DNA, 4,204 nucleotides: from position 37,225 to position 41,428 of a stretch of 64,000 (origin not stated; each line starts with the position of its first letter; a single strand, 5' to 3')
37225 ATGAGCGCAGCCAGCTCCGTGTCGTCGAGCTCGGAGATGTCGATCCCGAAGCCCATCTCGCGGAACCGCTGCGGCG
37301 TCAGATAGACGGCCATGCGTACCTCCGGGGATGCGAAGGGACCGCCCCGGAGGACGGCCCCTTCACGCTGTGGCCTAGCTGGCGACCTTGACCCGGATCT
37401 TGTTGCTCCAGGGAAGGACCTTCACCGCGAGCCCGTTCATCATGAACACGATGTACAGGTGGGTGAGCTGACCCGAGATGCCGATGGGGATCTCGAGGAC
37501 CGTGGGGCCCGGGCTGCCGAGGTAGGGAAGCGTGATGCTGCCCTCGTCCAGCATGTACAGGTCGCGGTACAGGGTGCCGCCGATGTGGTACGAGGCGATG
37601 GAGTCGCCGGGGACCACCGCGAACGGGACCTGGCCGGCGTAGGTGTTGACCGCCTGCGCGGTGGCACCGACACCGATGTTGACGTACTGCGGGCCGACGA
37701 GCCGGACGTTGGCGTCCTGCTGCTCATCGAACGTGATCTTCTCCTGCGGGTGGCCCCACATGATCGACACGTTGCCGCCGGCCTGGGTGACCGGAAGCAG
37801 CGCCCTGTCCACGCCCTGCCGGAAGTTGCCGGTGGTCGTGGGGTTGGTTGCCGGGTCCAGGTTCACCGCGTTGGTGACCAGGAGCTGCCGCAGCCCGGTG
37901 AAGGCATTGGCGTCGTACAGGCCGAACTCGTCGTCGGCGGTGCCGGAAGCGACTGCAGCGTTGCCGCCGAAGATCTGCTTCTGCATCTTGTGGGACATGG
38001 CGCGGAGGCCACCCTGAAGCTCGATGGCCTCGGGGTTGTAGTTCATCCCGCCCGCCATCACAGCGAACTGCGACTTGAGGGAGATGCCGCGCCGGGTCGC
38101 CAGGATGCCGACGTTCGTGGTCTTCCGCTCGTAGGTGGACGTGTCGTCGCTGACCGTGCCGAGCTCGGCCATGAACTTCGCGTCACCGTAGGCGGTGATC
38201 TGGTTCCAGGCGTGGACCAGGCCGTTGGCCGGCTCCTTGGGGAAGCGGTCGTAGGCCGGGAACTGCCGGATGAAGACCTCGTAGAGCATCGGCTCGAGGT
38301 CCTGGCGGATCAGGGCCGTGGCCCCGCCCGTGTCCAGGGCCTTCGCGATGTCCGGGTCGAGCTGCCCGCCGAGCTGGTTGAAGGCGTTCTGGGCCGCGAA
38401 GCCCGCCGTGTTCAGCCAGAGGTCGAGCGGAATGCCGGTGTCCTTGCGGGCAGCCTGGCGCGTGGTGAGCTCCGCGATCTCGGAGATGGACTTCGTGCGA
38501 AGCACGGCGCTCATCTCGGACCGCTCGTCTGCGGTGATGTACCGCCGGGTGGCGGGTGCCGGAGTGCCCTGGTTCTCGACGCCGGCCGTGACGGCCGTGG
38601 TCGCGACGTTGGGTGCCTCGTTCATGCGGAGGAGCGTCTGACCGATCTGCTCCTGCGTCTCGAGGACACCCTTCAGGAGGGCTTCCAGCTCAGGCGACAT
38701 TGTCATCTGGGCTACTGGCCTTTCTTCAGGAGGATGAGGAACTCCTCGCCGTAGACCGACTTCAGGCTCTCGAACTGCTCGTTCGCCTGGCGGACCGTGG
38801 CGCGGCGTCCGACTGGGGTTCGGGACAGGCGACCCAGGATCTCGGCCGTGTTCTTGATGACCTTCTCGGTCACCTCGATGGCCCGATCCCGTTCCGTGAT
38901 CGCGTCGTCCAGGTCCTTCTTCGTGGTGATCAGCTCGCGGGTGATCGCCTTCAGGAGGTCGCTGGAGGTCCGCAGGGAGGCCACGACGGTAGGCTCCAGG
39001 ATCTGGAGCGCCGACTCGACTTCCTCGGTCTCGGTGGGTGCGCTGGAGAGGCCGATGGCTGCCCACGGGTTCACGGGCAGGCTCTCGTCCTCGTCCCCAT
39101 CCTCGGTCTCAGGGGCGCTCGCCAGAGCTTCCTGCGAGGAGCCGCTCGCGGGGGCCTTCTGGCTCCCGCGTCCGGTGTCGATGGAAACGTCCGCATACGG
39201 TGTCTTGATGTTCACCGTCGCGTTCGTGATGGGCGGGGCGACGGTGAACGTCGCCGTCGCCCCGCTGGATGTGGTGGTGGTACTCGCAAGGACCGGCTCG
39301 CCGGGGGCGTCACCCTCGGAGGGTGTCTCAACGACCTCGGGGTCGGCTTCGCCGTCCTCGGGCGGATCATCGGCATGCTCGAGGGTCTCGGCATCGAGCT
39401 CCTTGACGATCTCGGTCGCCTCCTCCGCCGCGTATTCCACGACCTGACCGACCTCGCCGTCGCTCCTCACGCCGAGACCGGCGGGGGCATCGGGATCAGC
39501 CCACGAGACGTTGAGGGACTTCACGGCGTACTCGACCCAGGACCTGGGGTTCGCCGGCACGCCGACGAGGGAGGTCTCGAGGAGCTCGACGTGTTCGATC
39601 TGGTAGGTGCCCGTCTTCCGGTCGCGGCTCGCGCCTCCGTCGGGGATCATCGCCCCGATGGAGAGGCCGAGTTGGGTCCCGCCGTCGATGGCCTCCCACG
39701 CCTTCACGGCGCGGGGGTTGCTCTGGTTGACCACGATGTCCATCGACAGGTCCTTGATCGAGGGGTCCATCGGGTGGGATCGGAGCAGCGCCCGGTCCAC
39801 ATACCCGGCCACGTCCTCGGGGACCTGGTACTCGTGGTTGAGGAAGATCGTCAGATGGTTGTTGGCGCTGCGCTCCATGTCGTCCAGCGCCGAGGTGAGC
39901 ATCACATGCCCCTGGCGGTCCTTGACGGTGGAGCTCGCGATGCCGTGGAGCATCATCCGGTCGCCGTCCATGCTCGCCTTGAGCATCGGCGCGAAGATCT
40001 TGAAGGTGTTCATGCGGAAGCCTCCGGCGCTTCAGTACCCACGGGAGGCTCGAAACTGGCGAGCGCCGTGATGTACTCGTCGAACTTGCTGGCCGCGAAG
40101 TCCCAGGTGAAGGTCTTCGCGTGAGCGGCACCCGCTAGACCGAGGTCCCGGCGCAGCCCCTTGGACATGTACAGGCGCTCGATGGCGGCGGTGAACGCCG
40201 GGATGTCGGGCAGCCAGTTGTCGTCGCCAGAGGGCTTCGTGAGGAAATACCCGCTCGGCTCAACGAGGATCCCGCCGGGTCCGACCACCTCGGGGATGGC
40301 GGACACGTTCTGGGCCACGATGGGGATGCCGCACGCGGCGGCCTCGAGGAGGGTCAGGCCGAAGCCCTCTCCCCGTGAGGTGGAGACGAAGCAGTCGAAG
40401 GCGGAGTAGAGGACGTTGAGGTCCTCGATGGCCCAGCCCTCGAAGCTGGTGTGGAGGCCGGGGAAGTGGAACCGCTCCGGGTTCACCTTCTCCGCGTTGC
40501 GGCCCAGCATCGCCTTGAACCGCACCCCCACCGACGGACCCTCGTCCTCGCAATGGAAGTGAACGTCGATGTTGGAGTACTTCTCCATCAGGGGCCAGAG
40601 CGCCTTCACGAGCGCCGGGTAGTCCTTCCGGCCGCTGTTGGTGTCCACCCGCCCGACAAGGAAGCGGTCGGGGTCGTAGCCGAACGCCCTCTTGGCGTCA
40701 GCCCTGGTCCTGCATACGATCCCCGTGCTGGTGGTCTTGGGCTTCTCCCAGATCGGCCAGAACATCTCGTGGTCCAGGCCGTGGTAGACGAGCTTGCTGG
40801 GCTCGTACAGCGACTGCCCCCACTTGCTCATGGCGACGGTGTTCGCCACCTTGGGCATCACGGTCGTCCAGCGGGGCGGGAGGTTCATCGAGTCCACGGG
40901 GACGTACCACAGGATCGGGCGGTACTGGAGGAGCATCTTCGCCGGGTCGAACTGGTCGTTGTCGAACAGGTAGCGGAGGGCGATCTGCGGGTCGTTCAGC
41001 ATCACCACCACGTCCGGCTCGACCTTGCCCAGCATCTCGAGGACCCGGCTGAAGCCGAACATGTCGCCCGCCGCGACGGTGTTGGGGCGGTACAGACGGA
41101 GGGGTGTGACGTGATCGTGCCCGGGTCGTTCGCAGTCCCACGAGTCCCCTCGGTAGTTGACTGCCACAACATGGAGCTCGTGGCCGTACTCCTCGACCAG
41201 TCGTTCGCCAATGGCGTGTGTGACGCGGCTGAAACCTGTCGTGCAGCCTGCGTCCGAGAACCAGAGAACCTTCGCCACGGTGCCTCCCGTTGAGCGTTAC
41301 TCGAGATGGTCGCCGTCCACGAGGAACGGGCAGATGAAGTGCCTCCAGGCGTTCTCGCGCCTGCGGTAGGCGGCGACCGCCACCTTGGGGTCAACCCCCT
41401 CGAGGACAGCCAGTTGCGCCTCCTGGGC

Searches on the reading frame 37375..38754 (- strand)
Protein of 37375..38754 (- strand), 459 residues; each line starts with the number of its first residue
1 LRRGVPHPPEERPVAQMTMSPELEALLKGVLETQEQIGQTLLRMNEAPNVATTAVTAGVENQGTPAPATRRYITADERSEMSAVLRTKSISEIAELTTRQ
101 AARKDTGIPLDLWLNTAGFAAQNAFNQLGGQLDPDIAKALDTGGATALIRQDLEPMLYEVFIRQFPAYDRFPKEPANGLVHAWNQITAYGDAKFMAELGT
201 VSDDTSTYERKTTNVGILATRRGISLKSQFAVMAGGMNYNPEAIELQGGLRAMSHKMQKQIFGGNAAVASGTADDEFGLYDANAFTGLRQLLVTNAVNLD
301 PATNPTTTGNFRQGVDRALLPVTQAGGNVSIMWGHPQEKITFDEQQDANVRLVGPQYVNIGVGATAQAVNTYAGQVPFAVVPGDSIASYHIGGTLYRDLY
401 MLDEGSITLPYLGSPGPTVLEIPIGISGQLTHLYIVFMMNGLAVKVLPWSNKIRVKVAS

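Call 9: search_protein_families(library=pfam, proteins=[window:37375-38754:-], max_evalue=0.01)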
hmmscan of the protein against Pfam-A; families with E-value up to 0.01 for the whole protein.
window:37375-38754:- (459 aa): 0 families

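Call 10: search_protein_families(library=phrogs, proteins=[window:37375-38754:-], max_evalue=0.001)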
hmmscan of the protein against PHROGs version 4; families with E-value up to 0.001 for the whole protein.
window:37375-38754:- (459 aa): 2 families
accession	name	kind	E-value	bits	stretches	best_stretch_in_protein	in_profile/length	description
phrog_752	-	head and packaging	1.3e-12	48.4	1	141-378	35-265/475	major head protein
phrog_212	-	head and packaging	4.8e-07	30.4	1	150-330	17-170/301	major head protein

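Call 42: find_related_loci(query=window:37375-38754:-, collection=viral_contigs, flank=10000)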
Query window:37375-38754:- (459 aa) in viral_contigs; peptide patterns used: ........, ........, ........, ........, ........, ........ (x = any residue, [..] = any of these).
30 stretches matched a pattern; 29 encode a relative of the query (tblastn E <= 1e-3); 29 distinct loci.
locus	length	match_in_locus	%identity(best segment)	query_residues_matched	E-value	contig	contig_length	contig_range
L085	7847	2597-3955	87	5-457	0e+0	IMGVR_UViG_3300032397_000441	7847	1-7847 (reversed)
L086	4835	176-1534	87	5-457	0e+0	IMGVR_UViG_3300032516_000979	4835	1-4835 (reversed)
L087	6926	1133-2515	86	1-457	0e+0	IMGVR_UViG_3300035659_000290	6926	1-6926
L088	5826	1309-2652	87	17-459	0e+0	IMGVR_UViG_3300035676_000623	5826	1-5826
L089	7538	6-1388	86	1-457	0e+0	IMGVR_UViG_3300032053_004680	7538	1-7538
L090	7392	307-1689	86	1-457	0e+0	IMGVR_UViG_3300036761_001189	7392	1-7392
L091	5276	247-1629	86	1-457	0e+0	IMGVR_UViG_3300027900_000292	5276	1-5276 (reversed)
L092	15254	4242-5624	85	1-457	0e+0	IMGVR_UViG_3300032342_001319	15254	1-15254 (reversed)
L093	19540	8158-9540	85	1-457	0e+0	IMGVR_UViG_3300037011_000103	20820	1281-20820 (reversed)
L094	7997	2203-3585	84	1-457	0e+0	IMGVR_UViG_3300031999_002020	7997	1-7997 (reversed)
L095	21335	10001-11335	87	17-457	0e+0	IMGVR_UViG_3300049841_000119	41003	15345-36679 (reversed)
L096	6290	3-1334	86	19-457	0e+0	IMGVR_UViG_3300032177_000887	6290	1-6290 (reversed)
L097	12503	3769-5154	81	1-459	0e+0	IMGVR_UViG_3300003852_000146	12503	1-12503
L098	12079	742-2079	83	17-458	0e+0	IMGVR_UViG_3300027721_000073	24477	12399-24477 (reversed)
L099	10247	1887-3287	75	1-459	0e+0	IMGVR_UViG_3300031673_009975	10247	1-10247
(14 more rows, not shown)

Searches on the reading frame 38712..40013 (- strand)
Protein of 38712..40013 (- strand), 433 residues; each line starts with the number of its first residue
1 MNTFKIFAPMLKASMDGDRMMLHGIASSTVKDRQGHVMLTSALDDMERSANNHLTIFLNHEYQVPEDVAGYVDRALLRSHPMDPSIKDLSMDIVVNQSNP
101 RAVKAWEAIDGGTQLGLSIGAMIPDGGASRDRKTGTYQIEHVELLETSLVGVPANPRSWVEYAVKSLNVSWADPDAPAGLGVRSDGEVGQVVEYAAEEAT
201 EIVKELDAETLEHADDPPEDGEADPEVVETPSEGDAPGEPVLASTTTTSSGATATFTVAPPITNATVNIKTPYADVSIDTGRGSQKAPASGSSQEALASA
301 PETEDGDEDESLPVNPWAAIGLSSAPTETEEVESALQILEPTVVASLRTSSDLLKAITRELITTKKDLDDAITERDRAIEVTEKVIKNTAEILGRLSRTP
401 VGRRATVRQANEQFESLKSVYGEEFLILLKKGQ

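Call 9: search_protein_families(library=pfam, proteins=[window:38712-40013:-], max_evalue=0.01)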
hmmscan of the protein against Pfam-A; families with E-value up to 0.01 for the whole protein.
window:38712-40013:- (433 aa): 1 family
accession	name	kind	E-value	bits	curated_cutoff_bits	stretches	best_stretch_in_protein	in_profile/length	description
PF04586.22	Peptidase_S78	-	4.5e-05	24.1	21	1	92-166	84-158/165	Caudovirus prohead serine protease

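Call 10: search_protein_families(library=phrogs, proteins=[window:38712-40013:-], max_evalue=0.001)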
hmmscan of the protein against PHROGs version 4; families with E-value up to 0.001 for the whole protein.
window:38712-40013:- (433 aa): 2 families
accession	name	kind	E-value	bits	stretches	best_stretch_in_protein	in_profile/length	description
phrog_80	-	head and packaging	3.9e-10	40.6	1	14-158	230-373/607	head maturation protease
phrog_617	-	head and packaging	4.8e-09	36.7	1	12-164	18-162/626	major head protein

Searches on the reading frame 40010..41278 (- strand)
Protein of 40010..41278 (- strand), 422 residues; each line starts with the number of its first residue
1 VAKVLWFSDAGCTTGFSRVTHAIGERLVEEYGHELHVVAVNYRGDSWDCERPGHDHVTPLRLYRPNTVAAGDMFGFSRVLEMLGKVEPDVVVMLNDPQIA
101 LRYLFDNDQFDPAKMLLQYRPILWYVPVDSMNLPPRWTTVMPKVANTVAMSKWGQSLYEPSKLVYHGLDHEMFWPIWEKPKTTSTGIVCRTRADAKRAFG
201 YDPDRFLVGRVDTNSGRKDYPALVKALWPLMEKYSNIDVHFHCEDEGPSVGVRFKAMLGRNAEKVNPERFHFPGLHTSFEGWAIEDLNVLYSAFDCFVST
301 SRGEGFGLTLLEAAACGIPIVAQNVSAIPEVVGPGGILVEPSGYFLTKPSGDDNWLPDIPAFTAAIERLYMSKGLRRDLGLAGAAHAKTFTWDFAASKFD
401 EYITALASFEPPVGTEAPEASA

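Call 4: search_protein_families(library=pfam, proteins=[window:40010-41278:-], max_evalue=0.01)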
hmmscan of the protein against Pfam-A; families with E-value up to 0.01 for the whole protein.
window:40010-41278:- (422 aa): 6 families
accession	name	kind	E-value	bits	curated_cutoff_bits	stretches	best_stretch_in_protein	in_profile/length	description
PF13692.12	Glyco_trans_1_4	-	3e-17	63.7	27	1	208-342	7-127/142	Glycosyl transferases group 1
PF00534.26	Glycos_transf_1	-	1.4e-13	51.2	26.4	1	285-341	84-142/172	Glycosyl transferases group 1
PF20706.3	GT4-conflict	-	5.4e-06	26.1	26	1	287-332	275-320/385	Family 4 Glycosyltransferase in conflict systems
PF13439.12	Glyco_transf_4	-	0.002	18.6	28.5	0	15-91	3-76/170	Glycosyltransferase Family 4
PF13579.12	Glyco_trans_4_4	-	0.0065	17.3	29.7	0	14-97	1-80/158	Glycosyl transferase 4-like domain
PF13524.12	Glyco_trans_1_2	-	0.0093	16.4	25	0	285-331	38-88/144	Glycosyl transferase-like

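Call 8: search_protein_families(library=phrogs, proteins=[window:40010-41278:-], max_evalue=0.001)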
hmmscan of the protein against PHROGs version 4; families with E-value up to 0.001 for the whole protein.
window:40010-41278:- (422 aa): 2 families
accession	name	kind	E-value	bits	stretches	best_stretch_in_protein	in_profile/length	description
phrog_2170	-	moron, auxiliary metabolic gene and host takeover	4e-30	106.1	1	3-405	5-371/374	glycosyltransferase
phrog_4356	-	moron, auxiliary metabolic gene and host takeover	1.1e-06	29.1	1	287-342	187-240/307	glycosyltransferase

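Call 34: search_protein_families(library=ncbifam, proteins=[window:40010-41278:-], max_evalue=0.001)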
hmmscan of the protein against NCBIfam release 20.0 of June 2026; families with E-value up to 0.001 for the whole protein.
window:40010-41278:- (422 aa): 11 families
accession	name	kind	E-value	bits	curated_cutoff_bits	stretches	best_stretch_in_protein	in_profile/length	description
TIGR02149.1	glgA_Coryne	subfamily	4.9e-11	42.4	302.4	1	283-398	273-382/391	glycogen synthase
TIGR03449.1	mycothiol_MshA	equivalog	9.6e-11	41.2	462.5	1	285-401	295-398/406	D-inositol-3-phosphate glycosyltransferase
TIGR03088.1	stp2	hypoth_equivalog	2.3e-10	40.1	409.05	1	202-342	191-323/374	TIGR03088 family PEP-CTERM/XrtA system glycosyltransferase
TIGR03999.1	thiol_BshA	equivalog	2.4e-09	36.6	273.7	1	285-334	264-313/375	N-acetyl-alpha-D-glucosaminyl L-malate synthase BshA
TIGR04047.1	MSMEG_0565_glyc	hypoth_equivalog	8.8e-09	34.9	259.85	1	285-396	268-364/373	MSMEG_0565 family glycosyltransferase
NF053787.1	GlcN_PG_synth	equivalog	3.1e-07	29.6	480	1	288-341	256-310/361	N-acetylglucosaminyl phosphatidylglycerol synthase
NF041876.1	EPS_EpsE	equivalog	8.3e-07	28.6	400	1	288-342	290-346/389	exopolysaccharide biosynthesis GT4 family glycosyltransferase EpsE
TIGR02918.1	TIGR02918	equivalog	8.3e-07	28.1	574.6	1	285-326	384-425/500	accessory Sec system glycosyltransferase GtfA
TIGR02472.1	sucr_P_syn_N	equivalog_domain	3.8e-06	26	576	1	296-325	343-372/439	sucrose-phosphate synthase, putative, glycosyltransferase domain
NF038229.1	Glyco4_Geo_Pelo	equivalog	0.00061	18.9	400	0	286-332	230-276/338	GPMC system family 4 glycosyltransferase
NF038298.1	EPS_HpsO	equivalog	0.00065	18.6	575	0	294-339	289-334/388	hormogonium polysaccharide biosynthesis glycosyltransferase HpsO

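Call 41: find_related_loci(query=window:40010-41278:-, collection=viral_contigs, flank=10000)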
Query window:40010-41278:- (422 aa) in viral_contigs; peptide patterns used: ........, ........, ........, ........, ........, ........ (x = any residue, [..] = any of these).
2 stretches matched a pattern; 2 encode a relative of the query (tblastn E <= 1e-3); 2 distinct loci.
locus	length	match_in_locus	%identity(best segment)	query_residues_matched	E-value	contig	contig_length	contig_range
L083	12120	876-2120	72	3-420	0e+0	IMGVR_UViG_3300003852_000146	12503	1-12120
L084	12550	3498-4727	70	1-412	0e+0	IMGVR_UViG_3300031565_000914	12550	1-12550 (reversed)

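Call 48: search_dna_similar(query=window:40010-41278:-, collection=phages, mode=protein, max_rows=25, max_evalue=0.00001)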
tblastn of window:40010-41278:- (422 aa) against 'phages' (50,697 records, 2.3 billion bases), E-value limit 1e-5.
Records with a match: 12; places in all: 12; records where one place covers at least 80% of the query: 5.
Best place of each record, by identity: <60% 12.
By first word of the organism name: Bacteriophage 4; Synechococcus 3; Tetrasphaera 2; Pontimonas 1; Microcystis 1; Arthrobacter 1.
By host as written in the record: - 4; Synechococcus sp. CB0101 2; Tetrasphaera jenkinsii 2; Synechococcus sp. PCCC-A2c 1; Pontimonas salivibrio CL-TW6 1; Microcystis aeruginosa 1; Arthrobacter sp. 68b 1.
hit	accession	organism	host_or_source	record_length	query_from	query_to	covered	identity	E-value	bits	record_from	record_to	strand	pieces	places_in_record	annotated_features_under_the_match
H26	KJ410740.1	Synechococcus phage S-EIVl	Synechococcus sp. PCCC-A2c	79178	3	417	98%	23.1%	1e-18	94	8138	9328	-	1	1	glycosyl transferase group I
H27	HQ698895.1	Synechococcus phage S-CBS4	Synechococcus sp. CB0101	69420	1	373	88%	25.4%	9e-17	89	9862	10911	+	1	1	glycosyl transferase group I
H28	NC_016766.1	Synechococcus phage S-CBS4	Synechococcus sp. CB0101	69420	1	373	88%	25.4%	9e-17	89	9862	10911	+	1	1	glycosyltransferase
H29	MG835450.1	Pontimonas phage phiPsal1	Pontimonas salivibrio CL-TW6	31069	11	381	88%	24.5%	3e-14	81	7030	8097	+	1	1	group I glycosyltransferase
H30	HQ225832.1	Tetrasphaera phage TJE1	Tetrasphaera jenkinsii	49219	3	321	76%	28.1%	4e-20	99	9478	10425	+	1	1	glycosyl transferase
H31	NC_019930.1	Tetrasphaera phage TJE1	Tetrasphaera jenkinsii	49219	3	321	76%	28.1%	4e-20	99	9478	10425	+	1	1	glycosyltransferase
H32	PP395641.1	Microcystis phage Mae-JY09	Microcystis aeruginosa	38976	74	422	83%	24.2%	4e-15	84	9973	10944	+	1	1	RfaG glycosyltransferase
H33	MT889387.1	Arthrobacter phage DanielleIgnace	Arthrobacter sp. 68b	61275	148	406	61%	23.5%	8e-6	54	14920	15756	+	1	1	21: glycosyltransferase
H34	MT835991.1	Bacteriophage sp.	human fecal samples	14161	159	390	55%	25.4%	1e-5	54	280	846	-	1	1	record has no annotation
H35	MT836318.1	Bacteriophage sp.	human fecal samples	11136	286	407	29%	32.0%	9e-8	61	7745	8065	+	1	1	record has no annotation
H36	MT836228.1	Bacteriophage sp.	human fecal samples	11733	291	399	26%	33.9%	2e-7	59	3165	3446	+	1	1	record has no annotation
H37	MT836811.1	Bacteriophage sp.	human fecal samples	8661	276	341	16%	50.0%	2e-8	63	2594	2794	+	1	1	record has no annotation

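Call 50: get_annotated_region(hit=H31, flank=8000)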
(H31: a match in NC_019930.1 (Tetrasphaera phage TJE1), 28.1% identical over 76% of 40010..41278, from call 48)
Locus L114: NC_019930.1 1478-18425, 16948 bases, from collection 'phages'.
description: Tetrasphaera phage TJE1, complete genome.
organism: Tetrasphaera phage TJE1 (NCBI taxid 981335)
taxonomy: Viruses; Duplodnaviria; Heunggongvirae; Uroviricota; Caudoviricetes; Tijeunavirus; Tijeunavirus TJE1
host: Tetrasphaera jenkinsii; source: -; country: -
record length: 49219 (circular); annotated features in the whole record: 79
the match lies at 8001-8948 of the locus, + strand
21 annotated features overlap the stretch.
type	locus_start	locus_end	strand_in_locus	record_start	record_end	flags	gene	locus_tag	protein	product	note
CDS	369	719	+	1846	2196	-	-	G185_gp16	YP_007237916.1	single strand binding protein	orf4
CDS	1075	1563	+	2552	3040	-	-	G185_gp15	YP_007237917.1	lytic transglycosylase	orf5; lysozyme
CDS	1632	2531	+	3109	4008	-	-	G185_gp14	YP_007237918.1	hypothetical protein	orf6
CDS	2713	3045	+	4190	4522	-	-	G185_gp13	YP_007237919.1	hypothetical protein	orf7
CDS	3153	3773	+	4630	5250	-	-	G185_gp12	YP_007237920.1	hypothetical protein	orf8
repeat_region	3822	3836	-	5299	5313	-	-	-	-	-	inverted repeat 1 (IR1)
CDS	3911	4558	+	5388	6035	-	-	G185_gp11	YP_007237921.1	nucleotidyl transferase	orf9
CDS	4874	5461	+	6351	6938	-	-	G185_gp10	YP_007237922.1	guanylate kinase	orf10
CDS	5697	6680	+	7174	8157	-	-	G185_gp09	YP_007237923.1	nucleotide-sugar epimerase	orf11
CDS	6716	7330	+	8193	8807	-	-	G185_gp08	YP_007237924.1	methyltransferase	orf12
CDS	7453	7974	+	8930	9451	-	-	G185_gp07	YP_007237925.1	hypothetical protein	orf13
CDS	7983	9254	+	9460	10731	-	-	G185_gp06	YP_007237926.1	glycosyltransferase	orf14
CDS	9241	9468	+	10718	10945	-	-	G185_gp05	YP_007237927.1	hypothetical protein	orf15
CDS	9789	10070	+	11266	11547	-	-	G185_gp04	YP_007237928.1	hypothetical protein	orf16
CDS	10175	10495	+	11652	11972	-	-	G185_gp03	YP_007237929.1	hypothetical protein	orf17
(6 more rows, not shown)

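Call 51: get_annotated_region(hit=H28, flank=8000)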
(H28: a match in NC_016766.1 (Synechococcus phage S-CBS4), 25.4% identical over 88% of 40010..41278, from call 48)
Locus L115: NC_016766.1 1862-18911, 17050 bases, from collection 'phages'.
description: Synechococcus phage S-CBS4, complete genome.
organism: Synechococcus phage S-CBS4 (NCBI taxid 756275)
taxonomy: Viruses; Duplodnaviria; Heunggongvirae; Uroviricota; Caudoviricetes
host: Synechococcus sp. CB0101; source: -; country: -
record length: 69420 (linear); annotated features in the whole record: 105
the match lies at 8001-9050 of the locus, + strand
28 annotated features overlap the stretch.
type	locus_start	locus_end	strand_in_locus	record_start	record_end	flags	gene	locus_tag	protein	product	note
CDS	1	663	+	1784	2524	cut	-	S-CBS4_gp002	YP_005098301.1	ribonucleotide reductase class Ia beta subunit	-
CDS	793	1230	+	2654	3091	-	-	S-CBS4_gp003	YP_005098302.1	endonuclease VII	-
CDS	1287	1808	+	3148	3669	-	-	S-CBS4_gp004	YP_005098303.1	phosphoesterase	-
CDS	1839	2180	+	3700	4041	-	-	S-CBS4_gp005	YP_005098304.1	hypothetical protein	-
CDS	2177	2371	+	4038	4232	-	rnf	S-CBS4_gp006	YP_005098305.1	nitrogen fixation protein-like protein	Rnf-Nqr; similar to Rhodobacter-specific nitrogen fixation protein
CDS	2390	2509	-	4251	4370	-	-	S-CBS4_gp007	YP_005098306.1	hypothetical protein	-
CDS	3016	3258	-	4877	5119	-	-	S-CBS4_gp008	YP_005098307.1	hypothetical protein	-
CDS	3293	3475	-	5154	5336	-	-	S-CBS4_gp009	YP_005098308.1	hypothetical protein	-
CDS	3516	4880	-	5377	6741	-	terL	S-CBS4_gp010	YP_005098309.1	terminase large subunit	-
CDS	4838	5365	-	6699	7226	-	-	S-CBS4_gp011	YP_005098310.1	hypothetical protein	-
CDS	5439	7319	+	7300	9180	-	-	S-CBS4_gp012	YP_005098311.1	portal protein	-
CDS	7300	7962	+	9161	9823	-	-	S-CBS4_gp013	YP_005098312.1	hypothetical protein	-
CDS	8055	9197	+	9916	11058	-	-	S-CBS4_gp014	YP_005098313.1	glycosyltransferase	-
CDS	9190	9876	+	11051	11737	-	-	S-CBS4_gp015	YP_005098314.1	galactosyl transferase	-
CDS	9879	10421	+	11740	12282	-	-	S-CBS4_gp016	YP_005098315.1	SAM-dependent methyltransferase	-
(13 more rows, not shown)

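Call 52: get_annotated_region(hit=H29, flank=7000)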
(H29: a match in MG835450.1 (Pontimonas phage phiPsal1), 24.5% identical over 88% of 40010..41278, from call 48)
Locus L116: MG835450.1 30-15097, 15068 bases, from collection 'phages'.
description: Pontimonas phage phiPsal1, complete genome.
organism: Pontimonas phage phiPsal1 (NCBI taxid 2079347)
taxonomy: Viruses; Duplodnaviria; Heunggongvirae; Uroviricota; Caudoviricetes
host: Pontimonas salivibrio CL-TW6; source: -; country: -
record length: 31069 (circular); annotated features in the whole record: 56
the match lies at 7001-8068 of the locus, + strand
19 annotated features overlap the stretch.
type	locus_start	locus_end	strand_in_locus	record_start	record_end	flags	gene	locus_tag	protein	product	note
CDS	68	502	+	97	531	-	-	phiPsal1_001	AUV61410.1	small terminase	-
CDS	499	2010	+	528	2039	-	-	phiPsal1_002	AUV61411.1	large terminase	-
CDS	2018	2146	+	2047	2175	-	-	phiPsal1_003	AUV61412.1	hypothetical protein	no BlastP matches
CDS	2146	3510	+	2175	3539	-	-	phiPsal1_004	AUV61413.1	portal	-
CDS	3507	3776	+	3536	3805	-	-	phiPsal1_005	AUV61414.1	hypothetical protein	BlastP matches in metagenome data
CDS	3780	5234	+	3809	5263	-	-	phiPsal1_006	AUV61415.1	prohead protease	-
CDS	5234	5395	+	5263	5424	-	-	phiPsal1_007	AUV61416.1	hypothetical protein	no BlastP matches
CDS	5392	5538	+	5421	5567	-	-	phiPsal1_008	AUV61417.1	hypothetical protein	no BlastP matches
CDS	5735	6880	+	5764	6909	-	-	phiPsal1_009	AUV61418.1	major capsid protein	HK97 including scaffold/propeptide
CDS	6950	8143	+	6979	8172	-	-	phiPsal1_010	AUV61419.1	group I glycosyltransferase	-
CDS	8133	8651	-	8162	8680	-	-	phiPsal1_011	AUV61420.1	SAM dependent methyltransferase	-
CDS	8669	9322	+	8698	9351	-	-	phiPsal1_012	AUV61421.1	GT2 family glycosyltransferase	-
CDS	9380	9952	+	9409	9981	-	-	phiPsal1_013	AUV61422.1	neck protein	neck protein HK97 gp6 family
CDS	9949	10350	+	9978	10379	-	-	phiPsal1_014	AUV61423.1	tail completion protein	-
CDS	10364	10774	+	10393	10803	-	-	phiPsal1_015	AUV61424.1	tail tube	-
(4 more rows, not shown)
